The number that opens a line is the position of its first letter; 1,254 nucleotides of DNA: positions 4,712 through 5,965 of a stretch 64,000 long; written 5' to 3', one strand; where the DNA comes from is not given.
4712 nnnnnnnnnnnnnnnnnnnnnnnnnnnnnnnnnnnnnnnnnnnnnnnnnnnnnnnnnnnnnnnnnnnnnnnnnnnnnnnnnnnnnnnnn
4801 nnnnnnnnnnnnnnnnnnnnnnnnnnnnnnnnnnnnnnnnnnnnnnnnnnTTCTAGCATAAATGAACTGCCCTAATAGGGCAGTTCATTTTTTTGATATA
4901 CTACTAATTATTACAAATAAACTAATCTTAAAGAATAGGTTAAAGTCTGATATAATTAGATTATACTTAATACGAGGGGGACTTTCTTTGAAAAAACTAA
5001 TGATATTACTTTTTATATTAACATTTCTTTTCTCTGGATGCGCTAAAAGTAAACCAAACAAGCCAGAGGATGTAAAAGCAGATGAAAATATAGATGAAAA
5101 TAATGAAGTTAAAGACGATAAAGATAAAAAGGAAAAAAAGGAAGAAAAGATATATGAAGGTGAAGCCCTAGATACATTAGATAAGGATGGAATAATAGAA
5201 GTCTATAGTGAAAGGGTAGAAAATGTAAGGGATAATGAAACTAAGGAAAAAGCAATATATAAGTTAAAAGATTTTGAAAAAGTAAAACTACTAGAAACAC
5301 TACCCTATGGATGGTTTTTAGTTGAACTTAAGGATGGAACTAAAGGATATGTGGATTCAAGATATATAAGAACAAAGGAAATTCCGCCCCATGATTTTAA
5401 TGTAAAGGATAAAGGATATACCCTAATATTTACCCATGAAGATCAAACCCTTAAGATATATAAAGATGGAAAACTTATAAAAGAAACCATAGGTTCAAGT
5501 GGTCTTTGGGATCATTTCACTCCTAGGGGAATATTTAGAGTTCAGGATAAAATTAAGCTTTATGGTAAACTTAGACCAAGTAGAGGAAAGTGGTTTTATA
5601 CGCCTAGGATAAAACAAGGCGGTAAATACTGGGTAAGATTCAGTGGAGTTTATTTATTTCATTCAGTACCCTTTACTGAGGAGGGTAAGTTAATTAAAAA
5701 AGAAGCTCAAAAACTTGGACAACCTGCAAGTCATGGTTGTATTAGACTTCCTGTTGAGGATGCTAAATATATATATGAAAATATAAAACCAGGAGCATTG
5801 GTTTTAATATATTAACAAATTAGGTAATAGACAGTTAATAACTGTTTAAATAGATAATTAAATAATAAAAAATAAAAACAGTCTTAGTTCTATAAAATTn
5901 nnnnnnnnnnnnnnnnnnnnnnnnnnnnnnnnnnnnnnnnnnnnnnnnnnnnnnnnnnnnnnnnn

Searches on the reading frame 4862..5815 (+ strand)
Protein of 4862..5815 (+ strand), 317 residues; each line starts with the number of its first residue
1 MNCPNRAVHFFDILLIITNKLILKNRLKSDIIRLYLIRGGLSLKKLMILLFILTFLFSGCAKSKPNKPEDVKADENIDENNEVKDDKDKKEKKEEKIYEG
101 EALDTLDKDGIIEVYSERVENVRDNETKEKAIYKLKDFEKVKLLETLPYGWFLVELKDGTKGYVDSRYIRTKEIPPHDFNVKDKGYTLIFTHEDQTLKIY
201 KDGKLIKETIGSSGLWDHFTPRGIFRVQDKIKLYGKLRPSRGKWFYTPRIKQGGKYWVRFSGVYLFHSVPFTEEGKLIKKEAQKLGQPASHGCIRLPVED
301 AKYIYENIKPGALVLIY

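Call 7: search_protein_families(library=pfam, proteins=[window:4862-5815:+])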
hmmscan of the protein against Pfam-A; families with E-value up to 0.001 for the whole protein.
window:4862-5815:+ (317 aa): 2 families
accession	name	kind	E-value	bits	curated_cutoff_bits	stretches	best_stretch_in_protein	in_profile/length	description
PF03734.19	YkuD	-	1e-18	68.7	23.4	1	193-316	9-146/146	L,D-transpeptidase catalytic domain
PF08239.17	SH3_3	-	2.7e-06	27.9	27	1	126-169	9-53/54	Bacterial SH3 domain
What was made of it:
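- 4862..5815 (+): Intact L,D-transpeptidase (YkuD + SH3_3) gene. It is the parent of the remnant. The probable true start is near 4988-5000. Pfam YkuD E 1e-18, covering residues 193-316 of the 317-aa ORF, profile positions 9-146 of 146 (call 7).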

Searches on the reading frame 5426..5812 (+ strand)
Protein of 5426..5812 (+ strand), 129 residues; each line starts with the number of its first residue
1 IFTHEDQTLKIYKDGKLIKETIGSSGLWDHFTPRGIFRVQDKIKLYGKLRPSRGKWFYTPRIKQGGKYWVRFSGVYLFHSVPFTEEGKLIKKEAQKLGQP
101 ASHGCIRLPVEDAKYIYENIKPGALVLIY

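Call 68: search_solved_structures(query=window:5426-5812:+, max_evalue=0.001, show_alignments=3)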
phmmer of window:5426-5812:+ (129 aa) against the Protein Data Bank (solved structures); distinct sequences matched with E-value up to 0.001: 1.
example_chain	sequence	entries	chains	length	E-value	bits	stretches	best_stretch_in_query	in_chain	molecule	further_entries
4xxt_A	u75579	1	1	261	1.7e-10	44.5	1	67-129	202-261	Fusion of predicted Zn-dependent amidase/peptidase (Cell wall hydrolase/DD-carboxypeptidas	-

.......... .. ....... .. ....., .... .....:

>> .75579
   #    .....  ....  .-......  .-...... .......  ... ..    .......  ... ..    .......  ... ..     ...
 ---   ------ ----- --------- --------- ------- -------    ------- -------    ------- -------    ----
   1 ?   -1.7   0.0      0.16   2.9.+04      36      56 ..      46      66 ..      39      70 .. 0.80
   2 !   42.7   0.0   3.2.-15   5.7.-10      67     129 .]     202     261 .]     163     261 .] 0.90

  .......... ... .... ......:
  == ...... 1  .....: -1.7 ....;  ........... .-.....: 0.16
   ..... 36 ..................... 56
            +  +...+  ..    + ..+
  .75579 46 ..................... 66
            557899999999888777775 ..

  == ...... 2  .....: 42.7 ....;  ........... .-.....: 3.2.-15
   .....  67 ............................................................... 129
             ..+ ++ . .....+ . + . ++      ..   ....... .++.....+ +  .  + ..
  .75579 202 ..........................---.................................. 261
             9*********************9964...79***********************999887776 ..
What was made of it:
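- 4862..5815 (+): The C-terminus aligns to PDB 4xxt_A through the last residue (call 68).
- It carries derived residues at the two sites that an outgroup can polarise (call 68).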
